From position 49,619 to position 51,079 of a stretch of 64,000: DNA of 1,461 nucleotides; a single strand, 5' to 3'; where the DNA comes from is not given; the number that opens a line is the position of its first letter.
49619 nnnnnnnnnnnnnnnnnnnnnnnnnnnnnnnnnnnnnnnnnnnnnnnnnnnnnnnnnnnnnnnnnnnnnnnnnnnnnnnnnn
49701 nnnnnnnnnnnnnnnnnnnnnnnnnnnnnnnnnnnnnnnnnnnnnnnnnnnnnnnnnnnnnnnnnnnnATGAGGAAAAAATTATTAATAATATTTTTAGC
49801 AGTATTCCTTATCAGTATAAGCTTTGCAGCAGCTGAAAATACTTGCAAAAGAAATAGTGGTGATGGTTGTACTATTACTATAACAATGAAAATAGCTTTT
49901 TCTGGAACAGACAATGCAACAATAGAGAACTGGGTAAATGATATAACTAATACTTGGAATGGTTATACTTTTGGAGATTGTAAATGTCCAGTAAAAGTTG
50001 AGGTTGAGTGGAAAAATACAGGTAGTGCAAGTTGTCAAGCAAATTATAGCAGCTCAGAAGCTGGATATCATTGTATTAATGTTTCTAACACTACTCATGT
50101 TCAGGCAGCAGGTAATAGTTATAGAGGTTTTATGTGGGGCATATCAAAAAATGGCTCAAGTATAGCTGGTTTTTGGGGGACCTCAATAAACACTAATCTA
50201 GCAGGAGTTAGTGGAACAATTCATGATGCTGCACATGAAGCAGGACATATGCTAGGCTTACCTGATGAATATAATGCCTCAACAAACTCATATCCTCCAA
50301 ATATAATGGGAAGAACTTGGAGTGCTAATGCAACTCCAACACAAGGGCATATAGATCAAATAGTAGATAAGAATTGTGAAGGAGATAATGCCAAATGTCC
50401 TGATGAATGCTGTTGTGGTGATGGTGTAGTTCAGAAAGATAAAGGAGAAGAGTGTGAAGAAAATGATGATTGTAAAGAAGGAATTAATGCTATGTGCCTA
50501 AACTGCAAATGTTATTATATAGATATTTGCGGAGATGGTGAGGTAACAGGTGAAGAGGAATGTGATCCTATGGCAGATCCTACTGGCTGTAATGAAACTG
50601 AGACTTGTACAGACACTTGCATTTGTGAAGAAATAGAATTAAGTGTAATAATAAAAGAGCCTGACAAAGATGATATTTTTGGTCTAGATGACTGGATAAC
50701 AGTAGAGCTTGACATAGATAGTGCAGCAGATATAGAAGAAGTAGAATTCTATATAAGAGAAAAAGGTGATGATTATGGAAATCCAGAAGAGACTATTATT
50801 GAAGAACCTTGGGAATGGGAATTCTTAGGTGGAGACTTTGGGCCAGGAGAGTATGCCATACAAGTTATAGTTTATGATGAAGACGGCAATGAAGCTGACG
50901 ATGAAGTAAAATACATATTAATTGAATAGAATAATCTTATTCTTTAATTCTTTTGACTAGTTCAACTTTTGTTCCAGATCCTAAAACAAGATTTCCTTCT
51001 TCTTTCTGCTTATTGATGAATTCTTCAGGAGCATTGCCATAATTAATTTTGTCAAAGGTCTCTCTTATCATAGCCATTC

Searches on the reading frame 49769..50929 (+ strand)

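Call 11: search_protein_families(library=pfam, proteins=[window:49769-50929:+], max_evalue=0.01)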
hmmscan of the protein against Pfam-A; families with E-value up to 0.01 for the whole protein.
window:49769-50929:+ (386 aa): 1 family
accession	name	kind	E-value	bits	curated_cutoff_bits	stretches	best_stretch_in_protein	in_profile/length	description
PF15418.12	DUF4625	-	0.0018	19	27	0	356-382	102-128/131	Domain of unknown function (DUF4625)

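Call 81: search_protein_families(library=padloc, proteins=[window:49769-50929:+], max_evalue=0.01)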
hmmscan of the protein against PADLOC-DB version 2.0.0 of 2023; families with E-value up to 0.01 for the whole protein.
window:49769-50929:+ (386 aa): 0 families
